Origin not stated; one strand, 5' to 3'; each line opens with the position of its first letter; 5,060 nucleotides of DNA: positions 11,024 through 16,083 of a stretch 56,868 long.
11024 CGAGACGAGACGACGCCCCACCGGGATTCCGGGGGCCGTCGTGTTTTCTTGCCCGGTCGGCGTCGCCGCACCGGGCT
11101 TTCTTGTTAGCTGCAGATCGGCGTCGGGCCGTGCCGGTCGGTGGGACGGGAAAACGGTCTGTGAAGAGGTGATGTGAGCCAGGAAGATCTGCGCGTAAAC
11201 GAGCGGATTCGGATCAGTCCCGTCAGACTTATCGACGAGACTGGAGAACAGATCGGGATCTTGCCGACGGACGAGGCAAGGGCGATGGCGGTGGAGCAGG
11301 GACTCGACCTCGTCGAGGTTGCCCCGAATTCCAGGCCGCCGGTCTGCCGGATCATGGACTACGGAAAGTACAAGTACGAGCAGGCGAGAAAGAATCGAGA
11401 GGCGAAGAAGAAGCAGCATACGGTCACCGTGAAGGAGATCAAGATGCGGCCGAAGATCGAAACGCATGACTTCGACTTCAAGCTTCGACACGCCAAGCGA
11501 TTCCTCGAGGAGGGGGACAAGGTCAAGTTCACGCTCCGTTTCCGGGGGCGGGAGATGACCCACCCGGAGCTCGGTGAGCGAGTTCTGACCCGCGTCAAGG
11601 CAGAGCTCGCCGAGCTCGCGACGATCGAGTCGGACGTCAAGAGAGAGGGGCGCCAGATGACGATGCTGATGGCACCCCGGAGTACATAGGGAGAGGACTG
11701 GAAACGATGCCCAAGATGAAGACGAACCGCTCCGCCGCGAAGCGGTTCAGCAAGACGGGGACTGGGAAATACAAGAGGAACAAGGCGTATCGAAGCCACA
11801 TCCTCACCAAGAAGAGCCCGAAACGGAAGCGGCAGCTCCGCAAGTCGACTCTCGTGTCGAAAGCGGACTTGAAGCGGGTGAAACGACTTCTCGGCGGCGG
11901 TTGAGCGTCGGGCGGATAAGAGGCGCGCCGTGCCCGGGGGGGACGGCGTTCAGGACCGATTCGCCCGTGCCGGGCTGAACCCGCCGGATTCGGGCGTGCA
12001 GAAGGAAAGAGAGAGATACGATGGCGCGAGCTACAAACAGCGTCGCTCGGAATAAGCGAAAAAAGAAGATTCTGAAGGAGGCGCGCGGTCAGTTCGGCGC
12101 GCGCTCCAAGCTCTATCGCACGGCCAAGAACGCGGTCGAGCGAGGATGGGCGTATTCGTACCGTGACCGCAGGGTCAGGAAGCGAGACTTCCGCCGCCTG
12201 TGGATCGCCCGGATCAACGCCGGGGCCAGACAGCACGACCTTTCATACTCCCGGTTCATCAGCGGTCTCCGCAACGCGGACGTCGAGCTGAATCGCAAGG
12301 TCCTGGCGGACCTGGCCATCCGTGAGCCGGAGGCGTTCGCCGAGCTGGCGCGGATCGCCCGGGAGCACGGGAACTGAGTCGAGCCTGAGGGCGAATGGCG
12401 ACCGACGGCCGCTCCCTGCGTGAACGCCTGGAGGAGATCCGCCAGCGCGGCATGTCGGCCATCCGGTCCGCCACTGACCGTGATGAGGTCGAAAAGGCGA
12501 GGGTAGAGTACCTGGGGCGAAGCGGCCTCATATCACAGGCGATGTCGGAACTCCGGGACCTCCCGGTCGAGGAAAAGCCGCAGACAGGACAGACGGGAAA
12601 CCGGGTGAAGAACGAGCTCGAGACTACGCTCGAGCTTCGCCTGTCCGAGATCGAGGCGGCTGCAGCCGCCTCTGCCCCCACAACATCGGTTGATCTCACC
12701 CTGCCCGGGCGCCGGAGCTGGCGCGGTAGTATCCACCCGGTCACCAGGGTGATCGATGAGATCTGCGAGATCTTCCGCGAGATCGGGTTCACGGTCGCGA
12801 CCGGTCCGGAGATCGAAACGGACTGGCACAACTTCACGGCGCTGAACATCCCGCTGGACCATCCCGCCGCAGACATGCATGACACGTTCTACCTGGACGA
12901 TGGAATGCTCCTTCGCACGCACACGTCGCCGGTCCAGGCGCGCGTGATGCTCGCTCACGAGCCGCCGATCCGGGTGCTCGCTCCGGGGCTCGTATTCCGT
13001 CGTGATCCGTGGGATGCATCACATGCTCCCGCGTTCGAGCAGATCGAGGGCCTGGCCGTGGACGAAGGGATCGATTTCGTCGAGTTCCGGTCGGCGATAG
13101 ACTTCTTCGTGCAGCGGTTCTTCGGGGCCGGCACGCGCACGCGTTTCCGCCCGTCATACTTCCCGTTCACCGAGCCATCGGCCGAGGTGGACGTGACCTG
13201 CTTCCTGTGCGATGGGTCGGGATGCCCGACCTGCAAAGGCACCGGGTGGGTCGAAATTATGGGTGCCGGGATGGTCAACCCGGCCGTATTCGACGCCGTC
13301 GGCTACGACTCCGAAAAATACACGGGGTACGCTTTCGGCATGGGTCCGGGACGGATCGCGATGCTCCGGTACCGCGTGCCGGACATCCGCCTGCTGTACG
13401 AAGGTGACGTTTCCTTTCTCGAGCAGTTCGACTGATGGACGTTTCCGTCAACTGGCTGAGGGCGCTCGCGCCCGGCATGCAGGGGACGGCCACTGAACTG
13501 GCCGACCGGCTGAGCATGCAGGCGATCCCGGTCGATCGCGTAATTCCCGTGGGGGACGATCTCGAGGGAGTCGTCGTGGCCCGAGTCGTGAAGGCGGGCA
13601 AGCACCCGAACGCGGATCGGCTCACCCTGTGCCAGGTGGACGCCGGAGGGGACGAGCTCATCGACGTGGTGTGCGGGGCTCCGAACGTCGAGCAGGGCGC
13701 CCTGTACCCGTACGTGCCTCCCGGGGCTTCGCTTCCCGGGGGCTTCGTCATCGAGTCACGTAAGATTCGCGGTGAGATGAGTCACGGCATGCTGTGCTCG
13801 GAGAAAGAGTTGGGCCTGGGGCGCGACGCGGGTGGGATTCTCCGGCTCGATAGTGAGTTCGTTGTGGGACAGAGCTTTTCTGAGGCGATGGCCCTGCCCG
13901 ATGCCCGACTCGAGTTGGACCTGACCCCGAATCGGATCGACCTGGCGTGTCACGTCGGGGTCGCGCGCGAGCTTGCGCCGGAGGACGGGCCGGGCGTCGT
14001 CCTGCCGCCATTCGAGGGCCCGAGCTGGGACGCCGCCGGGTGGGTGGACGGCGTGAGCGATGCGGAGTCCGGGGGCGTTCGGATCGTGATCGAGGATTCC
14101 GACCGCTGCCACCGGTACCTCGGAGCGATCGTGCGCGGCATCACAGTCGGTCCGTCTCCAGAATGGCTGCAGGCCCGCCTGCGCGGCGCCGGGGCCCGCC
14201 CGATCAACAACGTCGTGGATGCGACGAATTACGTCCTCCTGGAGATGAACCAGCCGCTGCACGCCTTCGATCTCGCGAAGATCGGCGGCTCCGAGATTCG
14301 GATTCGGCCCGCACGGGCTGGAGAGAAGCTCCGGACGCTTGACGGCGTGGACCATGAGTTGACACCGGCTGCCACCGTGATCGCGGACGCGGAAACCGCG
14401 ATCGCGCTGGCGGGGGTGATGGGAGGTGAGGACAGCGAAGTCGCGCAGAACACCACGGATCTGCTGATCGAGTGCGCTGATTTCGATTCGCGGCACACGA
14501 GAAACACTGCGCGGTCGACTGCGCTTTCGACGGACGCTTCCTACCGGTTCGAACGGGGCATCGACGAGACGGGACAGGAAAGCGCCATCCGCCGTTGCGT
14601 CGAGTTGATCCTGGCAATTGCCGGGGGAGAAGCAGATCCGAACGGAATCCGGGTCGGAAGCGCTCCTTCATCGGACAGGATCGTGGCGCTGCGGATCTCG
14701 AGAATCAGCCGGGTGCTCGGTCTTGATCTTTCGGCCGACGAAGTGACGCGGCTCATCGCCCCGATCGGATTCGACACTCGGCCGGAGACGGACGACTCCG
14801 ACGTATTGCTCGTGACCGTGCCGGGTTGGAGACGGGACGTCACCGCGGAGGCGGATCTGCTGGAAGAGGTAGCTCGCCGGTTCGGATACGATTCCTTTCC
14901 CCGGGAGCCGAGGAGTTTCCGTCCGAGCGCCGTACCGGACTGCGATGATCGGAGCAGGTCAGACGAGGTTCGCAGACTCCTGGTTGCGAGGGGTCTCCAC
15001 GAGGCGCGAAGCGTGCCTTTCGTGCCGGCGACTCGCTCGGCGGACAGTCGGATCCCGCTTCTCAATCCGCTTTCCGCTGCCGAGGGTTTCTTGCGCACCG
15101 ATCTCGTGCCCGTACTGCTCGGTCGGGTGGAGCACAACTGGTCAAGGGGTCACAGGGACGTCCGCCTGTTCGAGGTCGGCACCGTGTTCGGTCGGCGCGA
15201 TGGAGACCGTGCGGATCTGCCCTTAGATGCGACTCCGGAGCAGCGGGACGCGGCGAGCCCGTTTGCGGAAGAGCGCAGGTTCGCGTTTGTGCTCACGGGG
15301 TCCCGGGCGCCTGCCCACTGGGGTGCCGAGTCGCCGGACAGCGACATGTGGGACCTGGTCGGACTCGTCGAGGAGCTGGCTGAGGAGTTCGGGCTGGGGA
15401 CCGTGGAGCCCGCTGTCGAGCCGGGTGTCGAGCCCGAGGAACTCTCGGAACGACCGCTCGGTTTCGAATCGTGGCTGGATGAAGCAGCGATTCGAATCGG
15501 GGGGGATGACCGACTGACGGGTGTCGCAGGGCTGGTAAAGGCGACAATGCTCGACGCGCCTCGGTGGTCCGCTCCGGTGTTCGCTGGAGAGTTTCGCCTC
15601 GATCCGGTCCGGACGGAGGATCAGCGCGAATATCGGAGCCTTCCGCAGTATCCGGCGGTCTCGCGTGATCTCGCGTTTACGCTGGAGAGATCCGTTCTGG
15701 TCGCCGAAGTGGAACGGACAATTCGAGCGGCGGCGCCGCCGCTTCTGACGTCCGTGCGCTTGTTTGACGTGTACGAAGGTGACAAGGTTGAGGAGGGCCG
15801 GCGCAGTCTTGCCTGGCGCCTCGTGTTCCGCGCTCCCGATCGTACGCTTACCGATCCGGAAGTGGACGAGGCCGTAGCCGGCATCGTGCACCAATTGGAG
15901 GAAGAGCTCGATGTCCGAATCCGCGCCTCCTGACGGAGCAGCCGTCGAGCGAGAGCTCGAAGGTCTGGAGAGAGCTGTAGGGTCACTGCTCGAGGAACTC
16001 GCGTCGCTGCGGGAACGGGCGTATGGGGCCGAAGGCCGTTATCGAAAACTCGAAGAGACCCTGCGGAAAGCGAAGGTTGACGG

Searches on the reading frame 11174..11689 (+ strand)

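Call 53: search_protein_families(library=pfam, proteins=[window:11174-11689:+], max_evalue=0.001)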
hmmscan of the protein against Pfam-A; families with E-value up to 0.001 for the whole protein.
window:11174-11689:+ (171 aa): 2 families
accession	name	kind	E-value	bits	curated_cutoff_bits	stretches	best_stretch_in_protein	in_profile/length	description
PF00707.27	IF3_C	-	1.3e-37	128.1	34.8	1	84-168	1-85/86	Translation initiation factor IF-3, C-terminal domain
PF05198.21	IF3_N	-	5.7e-33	113.4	26.9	1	8-77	1-70/70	Translation initiation factor IF-3, N-terminal domain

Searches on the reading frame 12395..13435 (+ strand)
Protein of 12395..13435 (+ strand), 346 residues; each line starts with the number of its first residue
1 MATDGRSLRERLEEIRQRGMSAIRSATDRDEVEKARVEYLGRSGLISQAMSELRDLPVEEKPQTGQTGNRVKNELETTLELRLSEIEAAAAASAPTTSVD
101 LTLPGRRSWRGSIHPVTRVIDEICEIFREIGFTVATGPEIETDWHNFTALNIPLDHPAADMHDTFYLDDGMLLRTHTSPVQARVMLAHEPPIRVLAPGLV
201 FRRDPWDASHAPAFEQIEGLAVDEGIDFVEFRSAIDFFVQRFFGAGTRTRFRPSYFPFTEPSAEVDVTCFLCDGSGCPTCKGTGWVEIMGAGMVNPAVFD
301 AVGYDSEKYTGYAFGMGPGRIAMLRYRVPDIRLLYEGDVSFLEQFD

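Call 53: search_protein_families(library=pfam, proteins=[window:12395-13435:+], max_evalue=0.001)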
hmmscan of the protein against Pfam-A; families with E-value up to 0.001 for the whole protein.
window:12395-13435:+ (346 aa): 2 families
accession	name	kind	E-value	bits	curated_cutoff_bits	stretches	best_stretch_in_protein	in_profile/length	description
PF01409.25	tRNA-synt_2d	-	1.2e-92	310.3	19.8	1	99-345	2-246/246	tRNA synthetases class II core domain (F)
PF02912.23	Phe_tRNA-synt_N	-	3.2e-18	65.9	22.3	1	28-92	2-66/69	Aminoacyl tRNA synthetase class II, N-terminal domain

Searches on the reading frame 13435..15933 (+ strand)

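Call 53: search_protein_families(library=pfam, proteins=[window:13435-15933:+], max_evalue=0.001)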
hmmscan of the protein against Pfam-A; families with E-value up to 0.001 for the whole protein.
window:13435-15933:+ (832 aa): 5 families
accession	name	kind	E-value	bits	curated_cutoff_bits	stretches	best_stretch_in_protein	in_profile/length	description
PF03483.22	B3_4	-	6.6e-66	221.6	29.3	1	225-397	2-174/174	B3/4 domain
PF03147.19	FDX-ACB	-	2.6e-28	98.7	31.1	1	737-830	1-94/94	Ferredoxin-fold anticodon binding domain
PF17759.6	tRNA_synthFbeta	-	7.8e-28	97.8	22.4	1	506-721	19-213/214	Phenylalanyl tRNA synthetase beta chain CLM domain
PF03484.21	B5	-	3.8e-18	65.9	28.6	1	417-485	1-67/67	tRNA synthetase B5 domain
PF01588.26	tRNA_bind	-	2.1e-17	63.4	27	1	46-146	1-95/96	Putative tRNA binding domain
